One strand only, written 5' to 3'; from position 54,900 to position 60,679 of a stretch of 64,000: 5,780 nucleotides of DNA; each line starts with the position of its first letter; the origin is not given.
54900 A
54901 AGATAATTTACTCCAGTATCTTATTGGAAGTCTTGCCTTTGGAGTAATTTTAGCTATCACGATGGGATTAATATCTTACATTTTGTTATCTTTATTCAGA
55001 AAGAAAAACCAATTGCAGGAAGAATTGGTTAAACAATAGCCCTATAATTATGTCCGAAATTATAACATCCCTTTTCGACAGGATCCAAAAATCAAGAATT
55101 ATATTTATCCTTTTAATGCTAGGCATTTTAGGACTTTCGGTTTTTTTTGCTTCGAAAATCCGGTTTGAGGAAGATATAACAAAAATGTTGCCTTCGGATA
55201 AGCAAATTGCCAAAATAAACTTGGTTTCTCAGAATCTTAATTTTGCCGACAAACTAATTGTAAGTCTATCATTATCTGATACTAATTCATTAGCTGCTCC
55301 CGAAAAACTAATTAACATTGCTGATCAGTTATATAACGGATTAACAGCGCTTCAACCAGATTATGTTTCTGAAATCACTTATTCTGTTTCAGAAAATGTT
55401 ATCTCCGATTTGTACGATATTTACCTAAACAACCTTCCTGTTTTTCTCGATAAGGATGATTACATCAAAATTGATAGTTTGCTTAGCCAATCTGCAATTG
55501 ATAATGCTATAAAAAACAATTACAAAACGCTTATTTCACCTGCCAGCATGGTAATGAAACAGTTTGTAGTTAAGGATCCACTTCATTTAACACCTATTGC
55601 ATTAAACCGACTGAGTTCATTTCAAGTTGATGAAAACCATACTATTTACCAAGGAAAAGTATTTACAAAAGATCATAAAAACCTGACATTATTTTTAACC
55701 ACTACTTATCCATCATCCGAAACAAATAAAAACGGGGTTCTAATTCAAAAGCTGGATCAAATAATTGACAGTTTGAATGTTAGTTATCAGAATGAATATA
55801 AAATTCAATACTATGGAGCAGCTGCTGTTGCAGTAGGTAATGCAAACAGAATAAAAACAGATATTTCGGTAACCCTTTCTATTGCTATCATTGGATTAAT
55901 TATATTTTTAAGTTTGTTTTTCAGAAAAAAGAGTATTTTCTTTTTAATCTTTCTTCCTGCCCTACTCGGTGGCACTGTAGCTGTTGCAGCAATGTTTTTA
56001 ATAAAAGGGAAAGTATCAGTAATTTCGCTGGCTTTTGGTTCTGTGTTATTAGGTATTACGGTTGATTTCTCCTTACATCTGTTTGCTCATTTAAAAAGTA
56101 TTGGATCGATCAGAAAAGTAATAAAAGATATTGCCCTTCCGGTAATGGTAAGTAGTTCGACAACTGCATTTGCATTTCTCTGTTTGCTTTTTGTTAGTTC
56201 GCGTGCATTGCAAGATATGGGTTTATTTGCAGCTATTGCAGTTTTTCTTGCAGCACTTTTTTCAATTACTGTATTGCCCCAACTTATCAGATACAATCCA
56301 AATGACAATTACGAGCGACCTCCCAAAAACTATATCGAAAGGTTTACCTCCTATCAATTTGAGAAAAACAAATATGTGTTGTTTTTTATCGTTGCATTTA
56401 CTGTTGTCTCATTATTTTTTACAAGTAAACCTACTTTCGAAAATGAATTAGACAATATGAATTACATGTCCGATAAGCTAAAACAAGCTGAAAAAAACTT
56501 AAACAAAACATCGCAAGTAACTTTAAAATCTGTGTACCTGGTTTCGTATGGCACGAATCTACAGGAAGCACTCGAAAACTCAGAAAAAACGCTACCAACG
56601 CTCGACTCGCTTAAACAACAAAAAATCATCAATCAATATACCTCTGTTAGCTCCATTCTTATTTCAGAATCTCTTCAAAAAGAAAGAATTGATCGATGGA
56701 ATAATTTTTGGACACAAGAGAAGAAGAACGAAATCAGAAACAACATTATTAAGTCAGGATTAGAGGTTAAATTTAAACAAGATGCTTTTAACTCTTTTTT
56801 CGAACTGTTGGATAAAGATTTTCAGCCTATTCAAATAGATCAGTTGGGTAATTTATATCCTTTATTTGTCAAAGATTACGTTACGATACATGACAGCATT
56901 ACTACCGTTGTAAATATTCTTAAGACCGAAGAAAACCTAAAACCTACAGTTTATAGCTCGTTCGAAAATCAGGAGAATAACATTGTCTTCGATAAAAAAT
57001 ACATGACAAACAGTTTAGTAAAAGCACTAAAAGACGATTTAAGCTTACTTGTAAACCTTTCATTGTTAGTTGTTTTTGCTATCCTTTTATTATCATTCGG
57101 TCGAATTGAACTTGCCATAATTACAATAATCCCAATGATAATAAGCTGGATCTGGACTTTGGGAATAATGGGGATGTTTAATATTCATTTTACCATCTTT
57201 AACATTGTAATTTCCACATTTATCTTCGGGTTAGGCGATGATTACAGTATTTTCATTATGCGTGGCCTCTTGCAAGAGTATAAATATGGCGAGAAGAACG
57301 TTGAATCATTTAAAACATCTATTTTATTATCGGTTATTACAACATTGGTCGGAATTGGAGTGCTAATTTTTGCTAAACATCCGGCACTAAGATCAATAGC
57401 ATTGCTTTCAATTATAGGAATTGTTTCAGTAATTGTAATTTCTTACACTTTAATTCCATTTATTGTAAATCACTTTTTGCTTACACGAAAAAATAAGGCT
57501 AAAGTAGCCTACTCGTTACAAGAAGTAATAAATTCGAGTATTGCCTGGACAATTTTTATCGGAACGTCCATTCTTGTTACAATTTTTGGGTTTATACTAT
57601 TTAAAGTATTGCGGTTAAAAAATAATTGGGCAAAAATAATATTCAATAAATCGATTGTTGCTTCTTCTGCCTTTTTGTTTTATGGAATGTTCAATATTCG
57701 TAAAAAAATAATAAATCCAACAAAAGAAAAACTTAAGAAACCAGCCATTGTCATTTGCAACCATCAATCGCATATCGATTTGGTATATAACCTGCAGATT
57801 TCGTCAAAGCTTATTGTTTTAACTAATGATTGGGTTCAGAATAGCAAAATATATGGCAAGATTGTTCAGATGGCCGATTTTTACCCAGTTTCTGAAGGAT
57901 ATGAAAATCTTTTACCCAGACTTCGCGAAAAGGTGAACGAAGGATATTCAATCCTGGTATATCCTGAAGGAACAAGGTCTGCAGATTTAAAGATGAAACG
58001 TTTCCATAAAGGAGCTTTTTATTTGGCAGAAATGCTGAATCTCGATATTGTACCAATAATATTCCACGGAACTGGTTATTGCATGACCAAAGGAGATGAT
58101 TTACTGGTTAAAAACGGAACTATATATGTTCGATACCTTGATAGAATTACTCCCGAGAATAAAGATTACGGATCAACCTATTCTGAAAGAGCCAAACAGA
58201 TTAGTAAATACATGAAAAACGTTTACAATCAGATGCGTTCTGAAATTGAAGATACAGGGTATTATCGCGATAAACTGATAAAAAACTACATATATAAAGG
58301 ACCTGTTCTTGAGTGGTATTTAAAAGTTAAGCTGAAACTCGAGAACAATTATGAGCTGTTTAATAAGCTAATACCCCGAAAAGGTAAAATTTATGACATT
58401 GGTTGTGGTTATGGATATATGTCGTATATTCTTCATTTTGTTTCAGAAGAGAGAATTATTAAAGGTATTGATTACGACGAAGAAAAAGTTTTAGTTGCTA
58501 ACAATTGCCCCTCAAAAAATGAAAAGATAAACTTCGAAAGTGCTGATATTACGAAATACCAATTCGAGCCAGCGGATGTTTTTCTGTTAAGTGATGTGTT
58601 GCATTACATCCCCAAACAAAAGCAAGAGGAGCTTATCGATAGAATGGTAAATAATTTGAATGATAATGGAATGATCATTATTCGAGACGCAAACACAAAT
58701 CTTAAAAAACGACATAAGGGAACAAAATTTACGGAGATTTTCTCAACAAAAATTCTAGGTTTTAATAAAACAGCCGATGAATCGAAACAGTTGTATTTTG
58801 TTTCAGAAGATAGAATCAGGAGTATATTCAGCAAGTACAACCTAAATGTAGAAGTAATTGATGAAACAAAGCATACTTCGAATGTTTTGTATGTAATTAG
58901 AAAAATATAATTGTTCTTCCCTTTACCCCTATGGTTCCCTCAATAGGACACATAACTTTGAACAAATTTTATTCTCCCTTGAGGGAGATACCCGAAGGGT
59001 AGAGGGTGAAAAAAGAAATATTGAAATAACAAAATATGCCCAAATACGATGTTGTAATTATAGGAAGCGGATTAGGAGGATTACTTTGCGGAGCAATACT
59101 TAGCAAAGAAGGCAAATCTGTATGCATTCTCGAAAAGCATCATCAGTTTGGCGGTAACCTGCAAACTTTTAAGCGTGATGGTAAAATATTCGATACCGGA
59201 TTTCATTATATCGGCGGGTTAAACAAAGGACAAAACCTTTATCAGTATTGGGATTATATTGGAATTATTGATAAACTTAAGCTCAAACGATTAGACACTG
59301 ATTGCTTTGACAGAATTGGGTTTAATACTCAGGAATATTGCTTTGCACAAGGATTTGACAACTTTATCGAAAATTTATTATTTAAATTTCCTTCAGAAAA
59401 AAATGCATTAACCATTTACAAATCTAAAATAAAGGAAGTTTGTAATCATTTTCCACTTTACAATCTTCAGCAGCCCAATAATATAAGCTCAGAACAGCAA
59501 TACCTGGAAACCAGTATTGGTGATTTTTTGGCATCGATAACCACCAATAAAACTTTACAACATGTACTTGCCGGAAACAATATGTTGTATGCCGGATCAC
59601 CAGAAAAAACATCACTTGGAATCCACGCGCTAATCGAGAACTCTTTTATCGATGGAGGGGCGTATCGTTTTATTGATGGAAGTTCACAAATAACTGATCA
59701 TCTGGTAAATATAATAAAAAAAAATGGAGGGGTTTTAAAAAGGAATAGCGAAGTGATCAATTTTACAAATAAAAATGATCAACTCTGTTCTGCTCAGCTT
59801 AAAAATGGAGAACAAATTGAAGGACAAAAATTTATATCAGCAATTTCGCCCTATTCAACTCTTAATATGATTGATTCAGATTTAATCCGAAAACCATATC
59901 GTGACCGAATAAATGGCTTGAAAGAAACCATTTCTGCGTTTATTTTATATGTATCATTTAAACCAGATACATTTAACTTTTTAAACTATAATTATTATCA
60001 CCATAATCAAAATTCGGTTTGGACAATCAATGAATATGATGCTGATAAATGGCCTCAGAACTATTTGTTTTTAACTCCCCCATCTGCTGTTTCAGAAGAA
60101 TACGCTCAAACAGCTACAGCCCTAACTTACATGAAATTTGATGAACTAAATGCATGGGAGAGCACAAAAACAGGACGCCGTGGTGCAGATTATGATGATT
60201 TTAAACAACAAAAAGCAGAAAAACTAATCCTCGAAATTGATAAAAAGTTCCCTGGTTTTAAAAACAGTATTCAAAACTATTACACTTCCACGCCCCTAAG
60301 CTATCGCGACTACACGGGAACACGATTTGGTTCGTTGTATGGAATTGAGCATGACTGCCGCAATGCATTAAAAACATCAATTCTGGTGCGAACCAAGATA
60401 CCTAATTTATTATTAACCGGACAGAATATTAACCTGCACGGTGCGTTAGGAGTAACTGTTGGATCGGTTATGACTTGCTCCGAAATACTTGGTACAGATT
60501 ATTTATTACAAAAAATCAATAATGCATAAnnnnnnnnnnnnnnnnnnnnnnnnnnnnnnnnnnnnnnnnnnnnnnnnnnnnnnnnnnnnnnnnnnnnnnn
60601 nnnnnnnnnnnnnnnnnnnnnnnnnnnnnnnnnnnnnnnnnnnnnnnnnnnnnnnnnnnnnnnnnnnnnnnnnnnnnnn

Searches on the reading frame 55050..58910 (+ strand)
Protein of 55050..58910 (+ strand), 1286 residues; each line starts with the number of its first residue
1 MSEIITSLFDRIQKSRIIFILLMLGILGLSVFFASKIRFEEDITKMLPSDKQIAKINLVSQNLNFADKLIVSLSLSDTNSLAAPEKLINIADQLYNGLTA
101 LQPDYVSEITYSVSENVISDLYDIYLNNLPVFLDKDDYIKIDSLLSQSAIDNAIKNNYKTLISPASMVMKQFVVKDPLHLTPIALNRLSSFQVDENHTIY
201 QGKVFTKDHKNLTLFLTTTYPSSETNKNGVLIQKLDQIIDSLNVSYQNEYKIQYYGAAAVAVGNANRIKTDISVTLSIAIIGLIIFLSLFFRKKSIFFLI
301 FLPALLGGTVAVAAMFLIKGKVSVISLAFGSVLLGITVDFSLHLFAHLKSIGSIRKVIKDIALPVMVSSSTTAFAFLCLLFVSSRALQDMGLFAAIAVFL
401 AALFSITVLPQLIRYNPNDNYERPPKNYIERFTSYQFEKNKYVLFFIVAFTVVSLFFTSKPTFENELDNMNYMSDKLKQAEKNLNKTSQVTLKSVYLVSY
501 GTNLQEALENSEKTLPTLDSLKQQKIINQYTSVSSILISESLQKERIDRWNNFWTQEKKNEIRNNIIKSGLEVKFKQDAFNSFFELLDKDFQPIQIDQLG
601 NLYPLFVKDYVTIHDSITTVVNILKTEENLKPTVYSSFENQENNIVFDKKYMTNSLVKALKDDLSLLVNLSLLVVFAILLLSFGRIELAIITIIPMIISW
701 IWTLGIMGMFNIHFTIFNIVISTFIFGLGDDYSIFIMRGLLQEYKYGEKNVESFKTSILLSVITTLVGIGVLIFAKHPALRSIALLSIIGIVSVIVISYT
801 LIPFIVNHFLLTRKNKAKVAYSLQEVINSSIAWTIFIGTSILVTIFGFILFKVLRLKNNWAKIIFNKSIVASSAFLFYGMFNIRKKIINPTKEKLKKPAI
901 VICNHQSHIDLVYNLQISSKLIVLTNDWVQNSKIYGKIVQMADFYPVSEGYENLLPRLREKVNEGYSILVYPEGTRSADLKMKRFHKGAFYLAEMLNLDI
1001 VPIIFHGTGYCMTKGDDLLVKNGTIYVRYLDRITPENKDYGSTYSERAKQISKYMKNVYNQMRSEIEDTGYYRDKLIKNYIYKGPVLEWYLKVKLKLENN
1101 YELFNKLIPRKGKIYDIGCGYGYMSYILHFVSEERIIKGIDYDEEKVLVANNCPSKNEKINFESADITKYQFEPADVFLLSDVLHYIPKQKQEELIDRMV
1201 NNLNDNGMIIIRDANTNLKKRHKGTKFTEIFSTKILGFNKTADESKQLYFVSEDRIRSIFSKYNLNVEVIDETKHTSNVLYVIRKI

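Call 10: search_protein_families(library=ncbifam, proteins=[window:55050-58910:+], max_evalue=0.0001)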
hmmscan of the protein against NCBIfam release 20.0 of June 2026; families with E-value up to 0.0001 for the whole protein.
window:55050-58910:+ (1286 aa): 12 families
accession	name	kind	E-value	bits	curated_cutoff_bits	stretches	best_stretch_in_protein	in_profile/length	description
TIGR00921.1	2A067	subfamily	3.9e-32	111.1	351.9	2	651-805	570-730/733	hydrophobe/amphiphile efflux-3 (HAE3) family transporter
TIGR03480.1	HpnN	hypoth_equivalog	1e-28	99.8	751.85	2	232-523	231-528/862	hopanoid biosynthesis associated RND transporter like protein HpnN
TIGR00530.1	AGP_acyltrn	subfamily_domain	4.7e-16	58.7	102.95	1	887-1004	6-128/130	1-acylglycerol-3-phosphate O-acyltransferase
NF052374.1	HopndTporHpnN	equivalog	7.5e-16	57.4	1100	1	3-465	3-476/858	hopanoid transporter HpnN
TIGR00833.1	actII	subfamily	3.4e-13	48.8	874.7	2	652-749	734-837/910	MMPL family RND transporter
NF045600.2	BstA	equivalog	4.5e-12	44.7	1400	2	191-431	202-454/903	sterol transporter cytoplasmic membrane protein BstA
TIGR02021.1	BchM-ChlM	equivalog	9.5e-08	31.7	158.9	1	1112-1206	56-150/218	magnesium protoporphyrin IX methyltransferase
NF002463.0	PRK01683.1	equivalog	2e-07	30.9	297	1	1111-1222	32-139/258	trans-aconitate 2-methyltransferase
TIGR00740.1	TIGR00740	equivalog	5.3e-07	29.5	193.3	1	1103-1213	46-161/239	carboxy-S-adenosyl-L-methionine synthase CmoA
NF010703.0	PRK14103.1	equivalog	1.2e-05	24.9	320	1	1111-1210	30-123/256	trans-aconitate 2-methyltransferase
NF011593.0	PRK15018.1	equivalog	3.6e-05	23.6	501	0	837-1061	11-227/245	1-acylglycerol-3-phosphate O-acyltransferase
NF043040.1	corrin_prot_MT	hypoth_equivalog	3.6e-05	23.3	180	1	1105-1215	36-151/216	corrinoid protein-associated methyltransferase CpaM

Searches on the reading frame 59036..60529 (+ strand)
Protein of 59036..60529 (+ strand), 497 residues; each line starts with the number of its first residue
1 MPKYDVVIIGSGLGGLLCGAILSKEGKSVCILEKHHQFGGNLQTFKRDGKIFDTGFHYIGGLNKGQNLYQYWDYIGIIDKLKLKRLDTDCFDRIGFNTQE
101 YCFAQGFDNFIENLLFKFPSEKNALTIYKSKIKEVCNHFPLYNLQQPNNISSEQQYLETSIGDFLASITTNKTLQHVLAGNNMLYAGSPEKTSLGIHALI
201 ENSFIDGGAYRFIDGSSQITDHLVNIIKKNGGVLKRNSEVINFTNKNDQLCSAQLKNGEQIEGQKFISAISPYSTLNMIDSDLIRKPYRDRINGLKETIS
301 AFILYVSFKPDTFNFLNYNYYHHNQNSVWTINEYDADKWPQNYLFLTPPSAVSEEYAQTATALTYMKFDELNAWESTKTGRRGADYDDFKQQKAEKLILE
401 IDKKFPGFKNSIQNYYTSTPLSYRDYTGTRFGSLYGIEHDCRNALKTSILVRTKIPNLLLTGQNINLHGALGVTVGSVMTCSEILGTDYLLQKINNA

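Call 10: search_protein_families(library=ncbifam, proteins=[window:59036-60529:+], max_evalue=0.0001)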
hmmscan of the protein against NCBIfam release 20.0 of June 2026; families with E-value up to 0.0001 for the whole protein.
window:59036-60529:+ (497 aa): 28 families (the best 25 are shown)
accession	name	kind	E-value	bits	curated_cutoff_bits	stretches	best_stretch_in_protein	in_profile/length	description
TIGR02733.1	desat_CrtD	equivalog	1.6e-33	116.1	549.7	1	5-485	3-489/492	C-3',4' desaturase CrtD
TIGR02730.1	carot_isom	equivalog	9.6e-29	100.5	586.9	1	4-487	1-490/493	carotenoid isomerase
TIGR02734.1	crtI_fam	subfamily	9.3e-20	70.8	238.1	1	6-442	1-444/504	phytoene desaturase family protein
NF058655.1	CrtID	equivalog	1.3e-17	63.9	640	1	6-354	1-357/478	bifunctional phytoene desaturase/3,4-desaturase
NF045637.1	carotdesatCrtDProt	equivalog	5.6e-14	51.5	580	1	6-55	1-50/485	1-hydroxycarotenoid 3,4-desaturase CrtD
NF005560.0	PRK07233.1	equivalog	1.3e-12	47.3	252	1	5-85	2-80/435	hypothetical protein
NF045689.1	BCarotKetCrtO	equivalog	1.6e-11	43.5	1000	1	1-43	1-43/563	beta-carotene ketolase CrtO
NF042421.1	hydcarot_desat_CrtD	equivalog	1.6e-10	40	500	1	6-477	4-475/487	1-hydroxycarotenoid 3,4-desaturase CrtD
TIGR03467.1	HpnE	equivalog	6.4e-10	38.9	283.05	1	6-87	1-82/430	hydroxysqualene dehydroxylase HpnE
TIGR02731.1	phytoene_desat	equivalog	8.1e-09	34.7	569.4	1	6-85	2-80/453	15-cis-phytoene desaturase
NF005548.0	PRK07208.1-4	equivalog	8.5e-09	34.5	389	1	4-82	4-80/488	hypothetical protein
TIGR00031.1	UDP-GALP_mutase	equivalog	8.3e-08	31.6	303.75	1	3-75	1-70/378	UDP-galactopyranose mutase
NF005545.0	PRK07208.1-1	equivalog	9.6e-08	30.8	451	1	4-76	8-79/504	hypothetical protein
NF003585.0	PRK05249.1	equivalog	1.5e-07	30.5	465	1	3-41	6-44/464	Si-specific NAD(P)(+) transhydrogenase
NF033460.1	glycerol3P_ox_II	equivalog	3.4e-07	29.7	460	0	3-57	1-53/361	type 2 glycerol-3-phosphate oxidase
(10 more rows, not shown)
